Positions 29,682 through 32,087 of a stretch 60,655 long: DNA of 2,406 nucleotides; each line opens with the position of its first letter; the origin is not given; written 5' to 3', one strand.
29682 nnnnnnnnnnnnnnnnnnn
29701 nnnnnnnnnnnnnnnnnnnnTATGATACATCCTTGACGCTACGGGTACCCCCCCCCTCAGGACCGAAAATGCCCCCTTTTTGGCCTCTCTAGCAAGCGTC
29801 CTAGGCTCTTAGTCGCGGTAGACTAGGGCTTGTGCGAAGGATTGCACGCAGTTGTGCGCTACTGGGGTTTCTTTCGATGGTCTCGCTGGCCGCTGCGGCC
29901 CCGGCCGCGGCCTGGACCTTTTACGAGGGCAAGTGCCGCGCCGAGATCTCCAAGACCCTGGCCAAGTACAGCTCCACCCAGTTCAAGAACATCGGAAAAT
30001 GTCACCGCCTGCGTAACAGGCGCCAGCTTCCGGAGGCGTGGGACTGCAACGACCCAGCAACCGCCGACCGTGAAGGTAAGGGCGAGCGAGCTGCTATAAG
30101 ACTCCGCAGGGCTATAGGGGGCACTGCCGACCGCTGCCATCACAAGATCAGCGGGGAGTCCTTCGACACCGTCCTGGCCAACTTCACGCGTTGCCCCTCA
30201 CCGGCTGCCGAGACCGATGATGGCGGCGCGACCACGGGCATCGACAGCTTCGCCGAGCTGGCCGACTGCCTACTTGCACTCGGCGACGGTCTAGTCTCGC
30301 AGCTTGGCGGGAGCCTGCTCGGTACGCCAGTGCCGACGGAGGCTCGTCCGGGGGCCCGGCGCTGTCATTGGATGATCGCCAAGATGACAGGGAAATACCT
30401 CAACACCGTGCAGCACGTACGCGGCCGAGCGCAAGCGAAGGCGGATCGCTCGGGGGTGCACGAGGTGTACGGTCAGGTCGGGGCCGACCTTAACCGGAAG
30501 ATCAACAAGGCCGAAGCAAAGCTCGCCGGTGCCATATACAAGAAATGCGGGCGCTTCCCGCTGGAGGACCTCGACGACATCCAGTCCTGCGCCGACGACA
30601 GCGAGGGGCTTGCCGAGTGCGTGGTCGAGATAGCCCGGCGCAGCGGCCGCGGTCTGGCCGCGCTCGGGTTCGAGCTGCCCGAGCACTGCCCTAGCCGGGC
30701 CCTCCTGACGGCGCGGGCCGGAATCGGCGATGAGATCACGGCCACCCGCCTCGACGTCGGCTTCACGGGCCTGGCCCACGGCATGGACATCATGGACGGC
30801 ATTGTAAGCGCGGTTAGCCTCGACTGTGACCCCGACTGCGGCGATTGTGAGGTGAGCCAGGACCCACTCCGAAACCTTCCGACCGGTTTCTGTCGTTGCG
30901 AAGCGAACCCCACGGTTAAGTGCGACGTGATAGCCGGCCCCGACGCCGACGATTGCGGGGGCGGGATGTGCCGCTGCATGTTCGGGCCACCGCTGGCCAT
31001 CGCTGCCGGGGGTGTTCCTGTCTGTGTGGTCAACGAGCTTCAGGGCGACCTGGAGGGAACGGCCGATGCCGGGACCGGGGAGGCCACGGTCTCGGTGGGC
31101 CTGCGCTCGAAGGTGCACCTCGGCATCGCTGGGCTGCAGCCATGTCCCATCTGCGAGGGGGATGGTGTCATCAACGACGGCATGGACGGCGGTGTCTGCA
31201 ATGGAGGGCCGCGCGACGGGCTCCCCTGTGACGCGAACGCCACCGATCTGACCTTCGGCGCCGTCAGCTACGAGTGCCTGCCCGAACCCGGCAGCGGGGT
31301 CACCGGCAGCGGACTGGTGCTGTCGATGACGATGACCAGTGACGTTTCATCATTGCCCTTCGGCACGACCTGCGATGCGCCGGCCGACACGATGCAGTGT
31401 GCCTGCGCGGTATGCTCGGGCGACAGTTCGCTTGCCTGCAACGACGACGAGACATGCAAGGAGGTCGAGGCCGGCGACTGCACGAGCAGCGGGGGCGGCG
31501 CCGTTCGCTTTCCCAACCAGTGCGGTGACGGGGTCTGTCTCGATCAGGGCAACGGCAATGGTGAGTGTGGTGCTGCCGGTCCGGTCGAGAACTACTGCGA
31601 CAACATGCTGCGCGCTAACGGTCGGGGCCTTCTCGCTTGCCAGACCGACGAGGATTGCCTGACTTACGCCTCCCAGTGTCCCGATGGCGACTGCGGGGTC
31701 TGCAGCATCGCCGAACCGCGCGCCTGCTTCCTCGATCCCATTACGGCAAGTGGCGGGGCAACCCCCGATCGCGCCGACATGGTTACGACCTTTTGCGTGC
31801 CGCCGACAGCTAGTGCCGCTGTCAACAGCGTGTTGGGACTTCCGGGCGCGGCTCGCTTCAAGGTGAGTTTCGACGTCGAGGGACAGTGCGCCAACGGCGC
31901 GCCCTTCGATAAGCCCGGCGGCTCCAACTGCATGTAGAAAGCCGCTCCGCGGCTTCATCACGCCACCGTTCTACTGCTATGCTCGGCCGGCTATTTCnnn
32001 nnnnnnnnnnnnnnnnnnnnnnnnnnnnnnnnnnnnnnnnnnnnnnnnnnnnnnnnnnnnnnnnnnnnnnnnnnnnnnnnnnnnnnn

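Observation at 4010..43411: Six module-shuffled, cysteine-rich secreted giants look like one extracellular system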

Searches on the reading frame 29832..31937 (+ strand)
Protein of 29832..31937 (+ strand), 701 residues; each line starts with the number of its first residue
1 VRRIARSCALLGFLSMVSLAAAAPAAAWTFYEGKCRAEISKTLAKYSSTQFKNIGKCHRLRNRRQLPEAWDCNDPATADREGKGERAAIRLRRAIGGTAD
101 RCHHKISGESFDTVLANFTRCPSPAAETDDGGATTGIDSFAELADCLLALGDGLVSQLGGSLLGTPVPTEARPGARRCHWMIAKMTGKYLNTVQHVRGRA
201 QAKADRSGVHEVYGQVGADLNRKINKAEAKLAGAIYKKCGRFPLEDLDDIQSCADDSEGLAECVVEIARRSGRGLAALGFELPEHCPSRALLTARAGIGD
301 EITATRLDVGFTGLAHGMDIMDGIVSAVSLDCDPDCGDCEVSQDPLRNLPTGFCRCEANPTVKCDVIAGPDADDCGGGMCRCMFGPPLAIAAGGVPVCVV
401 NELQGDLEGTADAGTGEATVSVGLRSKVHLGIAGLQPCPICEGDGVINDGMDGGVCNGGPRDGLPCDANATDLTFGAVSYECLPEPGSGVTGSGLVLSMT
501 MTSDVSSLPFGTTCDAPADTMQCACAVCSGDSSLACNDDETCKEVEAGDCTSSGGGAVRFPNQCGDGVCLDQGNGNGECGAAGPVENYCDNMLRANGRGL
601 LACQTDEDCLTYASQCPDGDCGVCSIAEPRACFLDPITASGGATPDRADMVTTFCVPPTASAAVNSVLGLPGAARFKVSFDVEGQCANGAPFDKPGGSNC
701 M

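Call 3: search_protein_families(library=pfam, proteins=[window:29832-31937:+], max_evalue=0.01)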
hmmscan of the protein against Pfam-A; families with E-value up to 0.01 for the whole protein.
window:29832-31937:+ (701 aa): 0 families

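Call 4: search_protein_families(library=ncbifam, proteins=[window:29832-31937:+], max_evalue=0.01)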
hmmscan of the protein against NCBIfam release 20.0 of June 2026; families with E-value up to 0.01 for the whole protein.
window:29832-31937:+ (701 aa): 0 families

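Call 16: find_homologous_proteins(query=window:29832-31937:+, max_evalue=0.001)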
Query window:29832-31937:+ (701 aa): 23 proteins with E <= 0.001 among 8000 candidates.
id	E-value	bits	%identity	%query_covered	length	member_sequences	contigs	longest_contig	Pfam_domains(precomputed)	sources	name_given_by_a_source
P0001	0.0e+0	1576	100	98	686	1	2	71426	-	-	-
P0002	0.0e+0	1205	77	97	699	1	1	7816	-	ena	-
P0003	0.0e+0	1186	74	100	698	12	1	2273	-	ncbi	-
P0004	6.0e-202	691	50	97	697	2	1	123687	-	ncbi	-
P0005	3.2e-182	626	46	100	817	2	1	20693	-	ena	-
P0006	3.1e-162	560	44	99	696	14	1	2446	-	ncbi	-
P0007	7.9e-139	482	40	100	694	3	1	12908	-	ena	-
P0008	6.1e-134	466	39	98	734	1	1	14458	-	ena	-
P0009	2.1e-128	448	39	98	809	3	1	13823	-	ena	-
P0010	1.3e-121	425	37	100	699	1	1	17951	-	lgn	-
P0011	8.1e-120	420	39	100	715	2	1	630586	-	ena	-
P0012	6.0e-114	400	37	100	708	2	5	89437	-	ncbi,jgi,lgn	jgi:hypothetical protein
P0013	1.9e-113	398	37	99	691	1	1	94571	-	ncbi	ncbi:MAG: hypothetical protein ABR587_00810 [Candidatus Binatia bacterium]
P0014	1.0e-107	380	38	96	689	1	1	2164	-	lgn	-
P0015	1.8e-100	356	37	90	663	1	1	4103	-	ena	-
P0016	8.0e-92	327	36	95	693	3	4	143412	-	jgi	jgi:hypothetical protein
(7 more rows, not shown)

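Call 30: predict_structure(alignment_id=A1)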
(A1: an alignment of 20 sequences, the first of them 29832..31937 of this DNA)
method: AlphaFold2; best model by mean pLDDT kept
length: 701 residues; sequences in the alignment: 20
mean_pLDDT: 82.0   pTM: 0.74
mean pLDDT of the five models: 82.0, 81.4, 79.7, 75.1, 74.4
residues with pLDDT >= 90: 184; 70-90: 422; 50-70: 71; < 50: 24
segments of 3 or more residues with pLDDT < 50: 1-3, 18-24, 297-302
pLDDT, mean of each block of 10 residues (from residue 1): 50 49 57 88 91 90 81 88 91 74 81 81 71 65 88 83 73 78 91 90 81 76 90 83 59 64 82 82 81 61 71 80 80 85 86 90 90 92 89 86 91 87 92 86 85 91 91 83 89 87 92 85 90 88 90 80 80 81 85 73 86 79 88 90 81 92 89 88 83 69 52
secondary structure, 60 per line:
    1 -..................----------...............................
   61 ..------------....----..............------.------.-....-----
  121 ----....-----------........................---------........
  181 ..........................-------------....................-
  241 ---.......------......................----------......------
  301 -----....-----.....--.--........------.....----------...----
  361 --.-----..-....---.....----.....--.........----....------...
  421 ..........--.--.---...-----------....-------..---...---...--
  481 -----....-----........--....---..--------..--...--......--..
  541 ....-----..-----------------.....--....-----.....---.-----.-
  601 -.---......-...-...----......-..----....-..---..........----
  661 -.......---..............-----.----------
elements in order (helices of 4 or more, strands of 3 or more residues): H2-19 H30-62 H75-78 H83-96 H112-115 H125-128 H140-163 H173-206 H220-239 H244-250 H257-278 E289-294 E306-309 E315-319 E325-332 E339-343 E354-356 H372-375 E379-383 E388-392 E395-403 E408-411 E418-430 E440-442 E454-457 E470-472 E476-478 E495-502 E505-508 E526-528 E531-536 H539-544 E569-573 E576-579 E585-589 H606-611 E624-629 E637-640 E647-656 H662-668 E672-685

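Call 32: fold_search(model_id=the predicted structure, library=pdb)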
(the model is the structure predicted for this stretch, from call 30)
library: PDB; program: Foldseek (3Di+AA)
matches with E <= 10: 296; with E <= 0.001: 0
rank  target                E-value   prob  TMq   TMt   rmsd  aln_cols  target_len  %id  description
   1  7jh5_B                4.4e-02  0.41  0.09  0.21  22.8       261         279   13  Co-LOCKR: de novo designed protein switch (released 2020-09-02)
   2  7cbc_B                1.0e-01  0.28  0.09  0.18  23.8       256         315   12  Crystal structure of a de novo designed switch protein caging a hemagglutinin binder (released 2020-12-23)
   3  4q25_A                1.2e-01  0.66  0.16  0.38   9.2       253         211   11  Crystal structure of PhoU from Pseudomonas aeruginosa (released 2015-02-18)
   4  2wxu                  1.3e-01  0.11  0.10  0.16  20.9       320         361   10  Clostridium perfringens alpha-toxin strain NCTC8237 mutant T74I (released 2009-11-17)
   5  7jh5_A                1.4e-01  0.30  0.10  0.21  23.0       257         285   14  Co-LOCKR: de novo designed protein switch (released 2020-09-02)
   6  4xh9_D                1.7e-01  0.13  0.12  0.19  17.8       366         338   11  CRYSTAL STRUCTURE OF HUMAN RHOA IN COMPLEX WITH DH/PH FRAGMENT OF THE GUANINE NUCLEOTIDE EXCHANGE FACTOR NET1 (released 2015-01-14)
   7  2rcc_B                2.1e-01  0.20  0.12  0.23  16.9       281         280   12  Crystal structure of putative class I ribonucleotide reductase (NP_241368.1) from Bacillus halodurans at 1.90 A resolu (released 2007-10-02)
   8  7cbc_A                2.3e-01  0.18  0.10  0.19  23.7       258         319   14  Crystal structure of a de novo designed switch protein caging a hemagglutinin binder (released 2020-12-23)
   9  4umj_A                2.3e-01  0.14  0.10  0.20  20.2       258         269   15  Native structure of Farnesyl Pyrophosphate Synthase from Pseudomonas aeruginosa PA01, with bound ibandronic acid molec (released 2015-03-11)
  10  7nkz_B                3.4e-01  0.13  0.10  0.18  18.6       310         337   11  Cryo-EM structure of the cytochrome bd oxidase from M. tuberculosis at 2.5 A resolution (released 2021-09-22)
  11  7dsk_B                3.4e-01  0.07  0.08  0.10  16.7       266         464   12  Overall structure of the LAT1-4F2hc bound with JX-075 (released 2021-03-10)
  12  9pj2_B                3.6e-01  0.10  0.10  0.20  18.5       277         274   13  Crystal structure of non-haem diiron azetidine synthase from Streptomyces cacaoi var. asoensis complexed with iron, L- (released 2025-12-24)
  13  7vq3_A                3.8e-01  0.21  0.14  0.20  10.8       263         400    7  The apo-state AtALMT1 structures at pH 5 (ALMT1apo/pH5) (released 2021-12-01)
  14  9g2s_B                3.8e-01  0.08  0.11  0.12  26.5       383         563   13  Cryo-EM structure of IrtAB 2xEQ, Q249R_IrtB mutant in LMNG (released 2024-12-18)
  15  1olp_D                3.8e-01  0.07  0.11  0.16  22.0       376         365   10  Alpha Toxin from Clostridium Absonum (released 2003-10-23)
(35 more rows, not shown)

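Call 46: find_encoding_contigs(protein=P0011, flank=10000, max_places=2)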
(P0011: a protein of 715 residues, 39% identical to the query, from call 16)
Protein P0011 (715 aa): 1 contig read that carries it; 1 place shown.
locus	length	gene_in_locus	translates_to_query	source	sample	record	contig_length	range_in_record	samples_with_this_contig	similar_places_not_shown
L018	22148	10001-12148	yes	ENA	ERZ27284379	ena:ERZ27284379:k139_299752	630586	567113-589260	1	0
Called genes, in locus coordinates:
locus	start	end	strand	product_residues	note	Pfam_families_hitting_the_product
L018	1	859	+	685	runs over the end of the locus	-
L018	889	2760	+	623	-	PF08450:SGL (faint), PF24684:Vgb_lyase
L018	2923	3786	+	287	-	PF01678:DAP_epimerase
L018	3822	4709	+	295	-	PF00701:DHDPS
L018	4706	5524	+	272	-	PF01113:DapB_N, PF05173:DapB_C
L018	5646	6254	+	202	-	PF01288:HPPK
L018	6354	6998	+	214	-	PF00923:TAL_FSA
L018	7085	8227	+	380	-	PF00989:PAS, PF08448:PAS_4, PF13188:PAS_8, PF13426:PAS_9, PF08447:PAS_3, PF00512:HisKA, PF00072:Response_reg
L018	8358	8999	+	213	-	PF01923:Cob_adeno_trans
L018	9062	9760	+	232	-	PF00753:Lactamase_B, PF23023:Anti-Pycsar_Apyc1 (faint)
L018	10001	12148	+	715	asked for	-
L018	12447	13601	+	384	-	PF00107:ADH_zinc_N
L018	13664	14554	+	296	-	PF02737:3HCDH_N, PF00725:3HCDH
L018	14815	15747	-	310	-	PF03747:ADP_ribosyl_GH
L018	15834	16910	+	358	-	PF01073:3Beta_HSD (weak), PF01370:Epimerase, PF04321:RmlD_sub_bind, PF16363:GDP_Man_Dehyd, PF07993:NAD_binding_4 (weak)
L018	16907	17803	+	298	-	PF01553:Acyltransferase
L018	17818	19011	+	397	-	PF13795:HupE_UreJ_2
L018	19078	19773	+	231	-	PF00702:Hydrolase, PF13419:HAD_2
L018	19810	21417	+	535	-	PF03255:ACCA, PF01039:Carboxyl_trans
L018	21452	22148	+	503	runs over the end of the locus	PF00289:Biotin_carb_N, PF02222:ATP-grasp (weak), PF02786:CPSase_L_D2, PF07478:Dala_Dala_lig_C, PF02785:Biotin_carb_C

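Call 47: find_encoding_contigs(protein=P0004, flank=10000, max_places=1)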
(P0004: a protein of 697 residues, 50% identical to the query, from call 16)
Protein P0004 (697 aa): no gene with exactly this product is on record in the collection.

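Call 48: find_encoding_contigs(protein=P0013, flank=10000, max_places=1)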
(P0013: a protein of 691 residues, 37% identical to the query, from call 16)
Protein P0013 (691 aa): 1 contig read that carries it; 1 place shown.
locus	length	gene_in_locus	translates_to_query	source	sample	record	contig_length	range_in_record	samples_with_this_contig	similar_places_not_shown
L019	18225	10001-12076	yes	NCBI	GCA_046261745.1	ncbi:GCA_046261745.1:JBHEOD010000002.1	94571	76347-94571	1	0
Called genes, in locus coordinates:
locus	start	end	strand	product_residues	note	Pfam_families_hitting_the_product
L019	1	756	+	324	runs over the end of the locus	PF00698:Acyl_transf_1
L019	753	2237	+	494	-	PF03486:HI0933_like, PF22780:HI0933_like_1st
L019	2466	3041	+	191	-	PF08207:EFP_N, PF01132:EFP, PF09285:Elong-fact-P_C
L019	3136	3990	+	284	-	PF01678:DAP_epimerase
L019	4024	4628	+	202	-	PF00701:DHDPS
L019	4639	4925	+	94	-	PF00701:DHDPS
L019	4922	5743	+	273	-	PF01113:DapB_N, PF05173:DapB_C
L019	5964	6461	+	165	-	PF01288:HPPK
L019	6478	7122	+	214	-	PF00923:TAL_FSA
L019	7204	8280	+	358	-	PF00989:PAS, PF08448:PAS_4, PF13426:PAS_9, PF08447:PAS_3 (weak), PF00512:HisKA, PF00072:Response_reg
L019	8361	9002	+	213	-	PF01923:Cob_adeno_trans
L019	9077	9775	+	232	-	PF00753:Lactamase_B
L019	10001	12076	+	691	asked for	-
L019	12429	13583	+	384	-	PF00107:ADH_zinc_N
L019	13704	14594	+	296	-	PF02737:3HCDH_N, PF00725:3HCDH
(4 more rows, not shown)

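Call 49: find_encoding_contigs(protein=P0016, flank=10000, max_places=1)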
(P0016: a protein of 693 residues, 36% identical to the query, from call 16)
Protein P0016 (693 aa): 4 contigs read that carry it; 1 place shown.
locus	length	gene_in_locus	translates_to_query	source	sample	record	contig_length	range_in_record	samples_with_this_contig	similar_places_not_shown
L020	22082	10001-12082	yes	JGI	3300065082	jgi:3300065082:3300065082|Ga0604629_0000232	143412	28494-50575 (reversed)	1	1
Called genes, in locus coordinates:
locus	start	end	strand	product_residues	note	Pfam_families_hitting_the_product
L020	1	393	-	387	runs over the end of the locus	PF00144:Beta-lactamase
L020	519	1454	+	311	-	PF00698:Acyl_transf_1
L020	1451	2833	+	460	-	-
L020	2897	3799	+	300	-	PF01678:DAP_epimerase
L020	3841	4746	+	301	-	PF00701:DHDPS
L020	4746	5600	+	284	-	PF01113:DapB_N, PF05173:DapB_C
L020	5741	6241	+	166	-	PF01288:HPPK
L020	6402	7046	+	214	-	PF00923:TAL_FSA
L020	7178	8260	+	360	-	PF00989:PAS, PF13188:PAS_8 (weak), PF08448:PAS_4, PF13426:PAS_9, PF08447:PAS_3, PF00512:HisKA (weak), PF00072:Response_reg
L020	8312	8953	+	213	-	PF01923:Cob_adeno_trans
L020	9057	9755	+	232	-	PF00753:Lactamase_B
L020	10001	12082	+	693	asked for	-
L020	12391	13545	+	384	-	PF00107:ADH_zinc_N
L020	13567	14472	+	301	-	PF02737:3HCDH_N, PF00725:3HCDH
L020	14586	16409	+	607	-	PF08450:SGL (faint), PF10282:Lactonase (weak), PF01731:Arylesterase (faint), PF10282:Lactonase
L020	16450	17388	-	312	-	PF05661:DUF808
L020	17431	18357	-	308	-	PF03747:ADP_ribosyl_GH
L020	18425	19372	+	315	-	PF01073:3Beta_HSD, PF01370:Epimerase, PF04321:RmlD_sub_bind, PF16363:GDP_Man_Dehyd, PF07993:NAD_binding_4 (weak)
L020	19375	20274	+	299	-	PF01553:Acyltransferase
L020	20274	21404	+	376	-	PF13795:HupE_UreJ_2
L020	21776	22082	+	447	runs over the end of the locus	-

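Call 66: find_encoding_contigs(protein=P0002, flank=10000, max_places=1)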
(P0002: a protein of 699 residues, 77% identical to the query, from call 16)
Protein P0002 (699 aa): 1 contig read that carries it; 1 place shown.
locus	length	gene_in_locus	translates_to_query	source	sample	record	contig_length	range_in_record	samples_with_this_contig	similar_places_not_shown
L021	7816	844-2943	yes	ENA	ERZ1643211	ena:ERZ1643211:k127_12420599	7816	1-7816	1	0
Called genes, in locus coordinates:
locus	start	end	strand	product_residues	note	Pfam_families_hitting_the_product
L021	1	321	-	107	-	?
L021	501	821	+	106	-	-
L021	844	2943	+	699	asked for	-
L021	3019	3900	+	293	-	PF17131:TP_0789-like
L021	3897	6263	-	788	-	PF02460:Patched (faint), PF03176:MMPL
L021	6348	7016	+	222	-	PF02190:LON_substr_bdg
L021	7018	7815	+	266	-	?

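Call 88: fold_search(model_id=the predicted structure, library=viral)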
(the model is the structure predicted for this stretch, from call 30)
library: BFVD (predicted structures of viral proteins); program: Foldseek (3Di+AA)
matches with E <= 10: 214; with E <= 0.001: 0
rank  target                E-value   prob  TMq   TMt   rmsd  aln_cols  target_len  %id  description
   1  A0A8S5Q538            1.0e-01  0.07  0.08  0.06  21.2       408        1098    8  Intein splicing domain [Siphoviridae sp. ctHiz26]
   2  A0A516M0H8            3.5e-01  0.09  0.09  0.19  20.8       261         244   12  (no name in the UniProt tables at hand)
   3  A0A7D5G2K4            3.7e-01  0.11  0.09  0.07  19.2       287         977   13  (no name in the UniProt tables at hand)
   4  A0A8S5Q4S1            4.8e-01  0.06  0.09  0.09  23.3       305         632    9  Minor capsid protein [Siphoviridae sp. ctLNL10]
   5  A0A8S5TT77            5.3e-01  0.05  0.08  0.09  24.6       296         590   10  Minor capsid protein [Siphoviridae sp. ctzm5103]
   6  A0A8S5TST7            6.9e-01  0.08  0.09  0.15  19.9       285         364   12  Minor capsid protein [Siphoviridae sp. ct8aS59]
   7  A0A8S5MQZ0            8.0e-01  0.04  0.06  0.14  13.2       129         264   16  Uncharacterized protein [Siphoviridae sp. ctqED62]
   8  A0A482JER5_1          8.0e-01  0.02  0.07  0.07  21.4       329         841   12  (no name in the UniProt tables at hand)
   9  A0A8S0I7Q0            8.4e-01  0.03  0.08  0.10  20.5       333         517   12  (no name in the UniProt tables at hand)
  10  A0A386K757            8.4e-01  0.00  0.04  0.04  38.8       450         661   11  Putative inverse autotransporter beta-barrel domain-containing protein [Dickeya phage vB_DsoM_JA11]
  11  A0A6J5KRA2            9.9e-01  0.06  0.09  0.12  15.4       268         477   14  Uncharacterized protein [uncultured Caudovirales phage]
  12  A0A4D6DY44            1.0e+00  0.07  0.09  0.18  22.5       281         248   10  Uncharacterized protein [Edwardsiella phage pEt-SU]
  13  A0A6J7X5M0            1.1e+00  0.06  0.10  0.07  18.9       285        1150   14  Uncharacterized protein (Fragment) [uncultured Caudovirales phage]
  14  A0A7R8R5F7            1.2e+00  0.05  0.11  0.11  21.8       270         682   15  Uncharacterized protein [Klebsiella phage vB_KvM-Eowyn]
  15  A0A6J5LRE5            1.4e+00  0.06  0.11  0.21  23.4       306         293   10  Phage head morphogenesis domain containing protein [uncultured Caudovirales phage]
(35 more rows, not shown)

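Call 99: search_solved_structures(query=A1, max_evalue=10)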
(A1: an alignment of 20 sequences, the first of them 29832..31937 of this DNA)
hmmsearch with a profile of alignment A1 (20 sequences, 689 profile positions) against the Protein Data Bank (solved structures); distinct sequences matched with E-value up to 10: 0.

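Call 116: find_encoding_contigs(protein=P0001, flank=2000, max_places=2)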
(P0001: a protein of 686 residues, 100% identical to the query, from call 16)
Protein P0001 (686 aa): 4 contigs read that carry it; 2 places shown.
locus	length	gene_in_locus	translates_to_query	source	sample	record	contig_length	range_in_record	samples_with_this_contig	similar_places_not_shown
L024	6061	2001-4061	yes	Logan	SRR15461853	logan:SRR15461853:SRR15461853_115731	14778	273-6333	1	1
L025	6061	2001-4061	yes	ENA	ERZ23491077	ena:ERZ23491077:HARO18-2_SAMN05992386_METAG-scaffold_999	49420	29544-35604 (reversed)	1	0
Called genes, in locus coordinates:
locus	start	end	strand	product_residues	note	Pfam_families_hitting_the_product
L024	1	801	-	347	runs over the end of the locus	PF12625:Arabinose_bd, PF12833:HTH_18, PF00165:HTH_AraC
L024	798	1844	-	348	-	PF12625:Arabinose_bd, PF12833:HTH_18, PF00165:HTH_AraC (weak)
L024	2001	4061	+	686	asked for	-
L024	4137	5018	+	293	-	PF17131:TP_0789-like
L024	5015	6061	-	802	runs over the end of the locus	PF03176:MMPL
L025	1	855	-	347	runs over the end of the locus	PF12625:Arabinose_bd, PF12833:HTH_18, PF00165:HTH_AraC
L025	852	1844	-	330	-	PF12625:Arabinose_bd, PF12833:HTH_18, PF00165:HTH_AraC (weak)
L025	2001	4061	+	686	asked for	-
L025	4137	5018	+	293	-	PF17131:TP_0789-like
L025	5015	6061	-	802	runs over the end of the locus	PF03176:MMPL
